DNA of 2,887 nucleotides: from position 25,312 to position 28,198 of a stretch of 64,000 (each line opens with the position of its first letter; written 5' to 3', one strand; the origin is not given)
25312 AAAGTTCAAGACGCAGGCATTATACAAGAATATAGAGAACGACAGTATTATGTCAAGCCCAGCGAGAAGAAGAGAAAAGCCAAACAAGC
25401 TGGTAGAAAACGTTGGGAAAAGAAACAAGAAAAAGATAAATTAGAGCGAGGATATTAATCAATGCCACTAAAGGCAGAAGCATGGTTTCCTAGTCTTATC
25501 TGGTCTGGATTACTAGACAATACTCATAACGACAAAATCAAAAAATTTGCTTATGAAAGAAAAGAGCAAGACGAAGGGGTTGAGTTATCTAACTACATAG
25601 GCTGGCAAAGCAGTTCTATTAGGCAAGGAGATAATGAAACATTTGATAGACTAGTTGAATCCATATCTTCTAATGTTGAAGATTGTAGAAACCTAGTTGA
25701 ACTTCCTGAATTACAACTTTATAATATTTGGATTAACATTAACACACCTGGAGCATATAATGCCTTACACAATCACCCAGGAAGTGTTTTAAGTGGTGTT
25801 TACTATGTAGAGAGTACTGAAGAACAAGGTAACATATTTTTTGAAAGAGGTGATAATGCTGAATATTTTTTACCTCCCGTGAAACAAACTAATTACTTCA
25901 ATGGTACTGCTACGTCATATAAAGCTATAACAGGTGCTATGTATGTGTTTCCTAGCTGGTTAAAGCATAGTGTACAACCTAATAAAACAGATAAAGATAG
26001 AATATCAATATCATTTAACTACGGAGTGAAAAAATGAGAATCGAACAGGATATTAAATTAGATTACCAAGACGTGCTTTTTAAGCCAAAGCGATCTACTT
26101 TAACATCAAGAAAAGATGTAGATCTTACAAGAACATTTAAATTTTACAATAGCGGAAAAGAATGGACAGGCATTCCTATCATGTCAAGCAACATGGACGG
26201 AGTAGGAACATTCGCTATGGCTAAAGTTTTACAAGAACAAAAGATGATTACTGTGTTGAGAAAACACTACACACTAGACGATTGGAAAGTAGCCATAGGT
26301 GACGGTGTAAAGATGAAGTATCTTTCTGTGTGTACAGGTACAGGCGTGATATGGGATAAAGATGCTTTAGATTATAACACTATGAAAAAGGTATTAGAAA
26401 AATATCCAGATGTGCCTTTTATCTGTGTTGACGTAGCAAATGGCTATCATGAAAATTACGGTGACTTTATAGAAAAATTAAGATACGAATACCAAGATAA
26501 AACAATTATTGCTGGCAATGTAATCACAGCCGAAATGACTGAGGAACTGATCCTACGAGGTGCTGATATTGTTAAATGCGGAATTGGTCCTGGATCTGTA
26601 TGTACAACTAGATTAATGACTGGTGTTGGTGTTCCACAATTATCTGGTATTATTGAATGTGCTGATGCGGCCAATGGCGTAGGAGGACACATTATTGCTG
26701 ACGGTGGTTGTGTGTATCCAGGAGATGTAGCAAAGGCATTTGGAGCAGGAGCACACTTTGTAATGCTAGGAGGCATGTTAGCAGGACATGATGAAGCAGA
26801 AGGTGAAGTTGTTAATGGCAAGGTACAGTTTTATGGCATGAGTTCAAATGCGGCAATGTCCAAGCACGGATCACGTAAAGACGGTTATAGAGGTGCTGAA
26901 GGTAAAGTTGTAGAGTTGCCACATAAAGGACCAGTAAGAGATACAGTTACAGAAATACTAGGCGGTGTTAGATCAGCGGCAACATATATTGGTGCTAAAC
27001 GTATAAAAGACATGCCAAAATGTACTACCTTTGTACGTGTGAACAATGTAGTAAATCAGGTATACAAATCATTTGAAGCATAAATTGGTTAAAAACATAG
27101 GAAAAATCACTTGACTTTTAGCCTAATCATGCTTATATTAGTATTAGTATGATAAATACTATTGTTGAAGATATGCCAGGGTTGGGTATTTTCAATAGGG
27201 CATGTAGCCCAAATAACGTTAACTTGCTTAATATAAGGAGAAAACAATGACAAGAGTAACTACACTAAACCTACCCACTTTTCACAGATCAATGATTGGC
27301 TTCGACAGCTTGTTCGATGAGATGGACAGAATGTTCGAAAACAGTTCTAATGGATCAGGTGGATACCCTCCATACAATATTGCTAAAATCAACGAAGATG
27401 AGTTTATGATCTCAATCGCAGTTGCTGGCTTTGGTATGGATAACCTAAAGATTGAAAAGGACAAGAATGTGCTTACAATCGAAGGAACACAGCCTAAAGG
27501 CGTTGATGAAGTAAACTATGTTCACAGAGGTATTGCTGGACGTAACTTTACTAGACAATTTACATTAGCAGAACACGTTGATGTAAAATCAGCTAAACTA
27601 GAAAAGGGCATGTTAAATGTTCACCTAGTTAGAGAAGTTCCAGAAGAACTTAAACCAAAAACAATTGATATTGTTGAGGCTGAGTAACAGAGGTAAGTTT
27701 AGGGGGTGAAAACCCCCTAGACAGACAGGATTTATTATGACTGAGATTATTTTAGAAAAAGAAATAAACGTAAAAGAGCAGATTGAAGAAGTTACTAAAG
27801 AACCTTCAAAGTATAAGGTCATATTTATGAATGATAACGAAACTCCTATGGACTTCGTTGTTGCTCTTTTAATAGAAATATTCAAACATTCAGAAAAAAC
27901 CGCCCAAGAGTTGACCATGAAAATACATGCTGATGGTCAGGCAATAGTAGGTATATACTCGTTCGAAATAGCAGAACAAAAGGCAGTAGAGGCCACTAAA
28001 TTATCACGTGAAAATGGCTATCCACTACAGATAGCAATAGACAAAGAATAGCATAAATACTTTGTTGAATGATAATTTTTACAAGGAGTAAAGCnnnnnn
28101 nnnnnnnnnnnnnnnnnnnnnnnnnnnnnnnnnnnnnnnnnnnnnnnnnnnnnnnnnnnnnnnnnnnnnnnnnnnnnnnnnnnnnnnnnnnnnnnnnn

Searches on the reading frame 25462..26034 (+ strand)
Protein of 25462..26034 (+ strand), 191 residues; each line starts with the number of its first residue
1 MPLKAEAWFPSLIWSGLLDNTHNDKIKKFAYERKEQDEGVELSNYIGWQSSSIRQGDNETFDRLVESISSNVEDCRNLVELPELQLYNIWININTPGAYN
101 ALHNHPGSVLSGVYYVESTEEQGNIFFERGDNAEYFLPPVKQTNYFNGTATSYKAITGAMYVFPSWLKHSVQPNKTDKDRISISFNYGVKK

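Call 3: search_protein_families(library=pfam, proteins=[window:25462-26034:+], max_evalue=0.1)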
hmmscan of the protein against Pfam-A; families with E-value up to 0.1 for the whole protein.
window:25462-26034:+ (191 aa): 2 families
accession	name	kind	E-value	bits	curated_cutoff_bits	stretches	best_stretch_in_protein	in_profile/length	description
PF13759.12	2OG-FeII_Oxy_5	-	1.9e-25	89.6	27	1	89-186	2-101/101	Putative 2OG-Fe(II) oxygenase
PF13640.12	2OG-FeII_Oxy_3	-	0.0031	18.8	27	1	106-187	26-97/98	2OG-Fe(II) oxygenase superfamily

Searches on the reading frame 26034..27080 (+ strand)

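Call 3: search_protein_families(library=pfam, proteins=[window:26034-27080:+], max_evalue=0.1)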
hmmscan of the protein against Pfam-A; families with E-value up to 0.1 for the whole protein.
window:26034-27080:+ (349 aa): 3 families
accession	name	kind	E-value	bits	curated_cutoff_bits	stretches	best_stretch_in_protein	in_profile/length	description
PF00478.31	IMPDH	-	1.5e-70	238.4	25.6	1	9-338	2-336/345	IMP dehydrogenase / GMP reductase domain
PF01070.24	FMN_dh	-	0.0027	17.2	24.9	1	208-251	265-307/350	FMN-dependent dehydrogenase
PF01081.25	Aldolase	-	0.084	12.7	27.8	0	144-184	48-89/196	KDPG and KHG aldolase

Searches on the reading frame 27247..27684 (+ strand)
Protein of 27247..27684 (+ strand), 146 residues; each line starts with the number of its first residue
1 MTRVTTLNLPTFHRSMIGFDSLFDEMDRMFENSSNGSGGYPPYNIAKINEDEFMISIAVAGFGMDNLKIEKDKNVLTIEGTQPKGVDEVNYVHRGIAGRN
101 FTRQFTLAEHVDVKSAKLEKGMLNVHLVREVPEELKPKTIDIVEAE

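Call 3: search_protein_families(library=pfam, proteins=[window:27247-27684:+], max_evalue=0.1)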
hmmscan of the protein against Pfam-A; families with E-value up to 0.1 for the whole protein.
window:27247-27684:+ (146 aa): 1 family
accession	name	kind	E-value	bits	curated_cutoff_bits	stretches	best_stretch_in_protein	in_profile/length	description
PF00011.27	HSP20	-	1.8e-16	60.5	20.8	1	47-142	3-101/102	Hsp20/alpha crystallin family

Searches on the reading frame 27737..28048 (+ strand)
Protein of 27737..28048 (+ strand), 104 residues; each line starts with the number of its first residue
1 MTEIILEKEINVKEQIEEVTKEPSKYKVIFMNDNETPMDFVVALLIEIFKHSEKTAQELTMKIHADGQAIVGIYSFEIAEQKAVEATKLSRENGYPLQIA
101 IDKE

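Call 3: search_protein_families(library=pfam, proteins=[window:27737-28048:+], max_evalue=0.1)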
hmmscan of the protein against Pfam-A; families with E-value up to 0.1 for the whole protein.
window:27737-28048:+ (104 aa): 3 families
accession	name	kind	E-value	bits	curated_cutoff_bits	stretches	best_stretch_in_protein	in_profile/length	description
PF02617.22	ClpS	-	6.9e-28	96.7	23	1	21-99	1-79/80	ATP-dependent Clp protease adaptor protein ClpS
PF18023.7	FKBP_N_2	-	0.0068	17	27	1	4-79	31-106/112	BDBT FKBP like N-terminal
PF02472.21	ExbD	-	0.046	14.2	25.4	0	11-45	76-110/128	Biopolymer transport protein ExbD/TolR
